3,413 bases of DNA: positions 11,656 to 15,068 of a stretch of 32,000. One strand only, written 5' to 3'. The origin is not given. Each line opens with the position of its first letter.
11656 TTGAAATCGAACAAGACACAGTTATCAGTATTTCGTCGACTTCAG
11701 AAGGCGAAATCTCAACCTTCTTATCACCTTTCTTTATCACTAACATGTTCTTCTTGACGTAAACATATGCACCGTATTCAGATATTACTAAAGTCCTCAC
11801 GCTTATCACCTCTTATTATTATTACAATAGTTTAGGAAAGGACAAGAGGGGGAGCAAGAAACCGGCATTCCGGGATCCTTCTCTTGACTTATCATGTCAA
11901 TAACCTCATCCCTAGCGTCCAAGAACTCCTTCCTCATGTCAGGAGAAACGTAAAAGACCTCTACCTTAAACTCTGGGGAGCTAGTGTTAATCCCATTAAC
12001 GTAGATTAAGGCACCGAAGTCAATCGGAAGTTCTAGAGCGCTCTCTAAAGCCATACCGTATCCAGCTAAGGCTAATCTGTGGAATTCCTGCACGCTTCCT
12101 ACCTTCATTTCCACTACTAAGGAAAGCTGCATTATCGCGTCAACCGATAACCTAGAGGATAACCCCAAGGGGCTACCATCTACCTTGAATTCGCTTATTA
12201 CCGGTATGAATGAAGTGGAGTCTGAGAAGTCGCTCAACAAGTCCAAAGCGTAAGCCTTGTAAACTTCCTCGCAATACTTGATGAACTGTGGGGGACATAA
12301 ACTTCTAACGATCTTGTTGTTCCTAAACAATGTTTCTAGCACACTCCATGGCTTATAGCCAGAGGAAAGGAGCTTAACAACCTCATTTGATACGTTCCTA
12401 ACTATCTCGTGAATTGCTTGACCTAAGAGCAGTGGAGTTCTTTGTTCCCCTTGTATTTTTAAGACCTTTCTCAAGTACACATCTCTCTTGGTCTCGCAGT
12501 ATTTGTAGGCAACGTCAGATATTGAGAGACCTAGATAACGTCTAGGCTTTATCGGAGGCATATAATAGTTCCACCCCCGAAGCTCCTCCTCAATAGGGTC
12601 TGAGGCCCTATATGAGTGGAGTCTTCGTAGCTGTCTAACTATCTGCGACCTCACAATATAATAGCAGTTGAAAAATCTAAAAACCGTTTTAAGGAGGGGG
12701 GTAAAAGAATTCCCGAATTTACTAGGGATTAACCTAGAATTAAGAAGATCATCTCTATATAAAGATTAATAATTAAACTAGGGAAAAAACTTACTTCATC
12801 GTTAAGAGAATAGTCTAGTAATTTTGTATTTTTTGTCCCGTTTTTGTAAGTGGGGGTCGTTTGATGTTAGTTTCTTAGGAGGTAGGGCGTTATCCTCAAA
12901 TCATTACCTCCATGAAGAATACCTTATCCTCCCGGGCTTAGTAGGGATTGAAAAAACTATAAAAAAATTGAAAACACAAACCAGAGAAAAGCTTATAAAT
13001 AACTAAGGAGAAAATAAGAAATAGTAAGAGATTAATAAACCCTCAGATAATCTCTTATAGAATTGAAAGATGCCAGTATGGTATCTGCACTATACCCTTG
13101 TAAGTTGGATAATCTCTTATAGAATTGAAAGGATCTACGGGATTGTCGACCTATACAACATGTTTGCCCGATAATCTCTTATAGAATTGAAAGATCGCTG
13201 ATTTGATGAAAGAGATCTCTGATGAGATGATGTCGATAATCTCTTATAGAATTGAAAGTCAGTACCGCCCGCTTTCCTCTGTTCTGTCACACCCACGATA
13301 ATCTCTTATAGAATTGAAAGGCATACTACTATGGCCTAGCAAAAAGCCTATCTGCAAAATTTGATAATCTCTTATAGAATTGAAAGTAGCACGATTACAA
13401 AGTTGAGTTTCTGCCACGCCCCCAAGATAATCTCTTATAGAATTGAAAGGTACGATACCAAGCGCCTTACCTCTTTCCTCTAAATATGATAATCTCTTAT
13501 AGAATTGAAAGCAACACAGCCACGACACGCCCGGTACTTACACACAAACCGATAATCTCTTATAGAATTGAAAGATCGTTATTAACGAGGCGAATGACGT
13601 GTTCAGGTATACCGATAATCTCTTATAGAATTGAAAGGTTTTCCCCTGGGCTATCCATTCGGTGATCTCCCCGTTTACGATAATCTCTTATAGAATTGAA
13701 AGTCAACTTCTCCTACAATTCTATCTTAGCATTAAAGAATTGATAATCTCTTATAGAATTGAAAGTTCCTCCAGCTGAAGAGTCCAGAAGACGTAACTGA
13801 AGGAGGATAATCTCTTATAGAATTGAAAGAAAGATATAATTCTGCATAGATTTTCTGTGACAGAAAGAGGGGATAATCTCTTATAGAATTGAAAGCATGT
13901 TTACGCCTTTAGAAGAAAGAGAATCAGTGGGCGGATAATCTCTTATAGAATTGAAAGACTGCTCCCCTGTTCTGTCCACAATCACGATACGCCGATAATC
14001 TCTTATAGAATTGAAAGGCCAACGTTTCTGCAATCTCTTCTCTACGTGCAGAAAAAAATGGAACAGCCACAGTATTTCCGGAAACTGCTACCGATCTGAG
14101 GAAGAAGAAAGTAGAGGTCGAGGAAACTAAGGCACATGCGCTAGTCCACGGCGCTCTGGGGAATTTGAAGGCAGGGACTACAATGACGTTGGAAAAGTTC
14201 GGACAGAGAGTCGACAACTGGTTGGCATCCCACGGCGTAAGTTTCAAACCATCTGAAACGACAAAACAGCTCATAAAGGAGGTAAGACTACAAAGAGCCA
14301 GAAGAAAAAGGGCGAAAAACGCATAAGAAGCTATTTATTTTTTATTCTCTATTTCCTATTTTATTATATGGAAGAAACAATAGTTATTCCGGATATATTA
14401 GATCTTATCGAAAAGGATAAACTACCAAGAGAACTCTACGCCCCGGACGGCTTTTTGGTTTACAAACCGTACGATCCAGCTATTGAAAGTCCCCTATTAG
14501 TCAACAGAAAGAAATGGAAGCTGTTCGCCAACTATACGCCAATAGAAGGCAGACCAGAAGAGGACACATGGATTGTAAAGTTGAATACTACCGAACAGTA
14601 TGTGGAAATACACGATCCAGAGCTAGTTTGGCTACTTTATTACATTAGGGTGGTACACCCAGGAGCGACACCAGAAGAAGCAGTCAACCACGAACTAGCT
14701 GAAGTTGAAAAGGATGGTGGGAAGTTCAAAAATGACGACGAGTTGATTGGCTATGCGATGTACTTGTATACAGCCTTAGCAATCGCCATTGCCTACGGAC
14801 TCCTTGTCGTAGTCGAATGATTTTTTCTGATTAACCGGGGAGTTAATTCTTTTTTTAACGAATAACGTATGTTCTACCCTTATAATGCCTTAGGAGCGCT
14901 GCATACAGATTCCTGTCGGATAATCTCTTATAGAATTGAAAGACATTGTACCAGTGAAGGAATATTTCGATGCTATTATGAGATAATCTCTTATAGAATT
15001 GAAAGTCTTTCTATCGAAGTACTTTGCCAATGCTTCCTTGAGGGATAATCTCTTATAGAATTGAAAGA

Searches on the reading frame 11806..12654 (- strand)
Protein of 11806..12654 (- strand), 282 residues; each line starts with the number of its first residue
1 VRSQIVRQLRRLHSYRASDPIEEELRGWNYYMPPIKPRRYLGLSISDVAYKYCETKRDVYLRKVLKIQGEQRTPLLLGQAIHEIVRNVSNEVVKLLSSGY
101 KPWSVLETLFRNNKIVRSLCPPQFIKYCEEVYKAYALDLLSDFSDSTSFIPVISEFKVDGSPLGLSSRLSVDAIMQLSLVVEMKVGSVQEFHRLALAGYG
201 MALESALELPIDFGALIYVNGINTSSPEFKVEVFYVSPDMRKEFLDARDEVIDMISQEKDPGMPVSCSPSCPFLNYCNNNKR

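Call 67: search_protein_families(library=pfam, proteins=[window:11806-12654:-], max_evalue=0.01)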
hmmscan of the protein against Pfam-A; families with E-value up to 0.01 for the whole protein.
window:11806-12654:- (282 aa): 1 family
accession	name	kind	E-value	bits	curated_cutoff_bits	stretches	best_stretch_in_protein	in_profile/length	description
PF06023.18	Csa1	-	2.6e-110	368.8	27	1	4-279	6-291/292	CRISPR-associated exonuclease Csa1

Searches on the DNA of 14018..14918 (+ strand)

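Call 62: search_dna_similar(query=window:14018-14918:+, collection=phages, mode=distant, max_evalue=0.001, max_rows=10)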
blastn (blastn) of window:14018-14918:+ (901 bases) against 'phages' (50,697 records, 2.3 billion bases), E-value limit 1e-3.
No match.

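Call 63: search_dna_similar(query=window:14018-14918:+, collection=plasmids, mode=distant, max_evalue=0.001, max_rows=10)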
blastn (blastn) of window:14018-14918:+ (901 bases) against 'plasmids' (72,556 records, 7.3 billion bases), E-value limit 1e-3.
No match.

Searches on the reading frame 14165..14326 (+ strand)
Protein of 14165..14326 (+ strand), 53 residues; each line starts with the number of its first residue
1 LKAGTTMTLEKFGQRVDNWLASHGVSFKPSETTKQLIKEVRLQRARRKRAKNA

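Call 67: search_protein_families(library=pfam, proteins=[window:14165-14326:+], max_evalue=0.01)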
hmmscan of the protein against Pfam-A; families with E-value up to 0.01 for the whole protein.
window:14165-14326:+ (53 aa): 1 family
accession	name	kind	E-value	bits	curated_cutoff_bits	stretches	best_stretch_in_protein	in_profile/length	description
PF10281.14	Ish1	-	0.0006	20.5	26.6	1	18-41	11-35/37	Putative nuclear envelope organisation protein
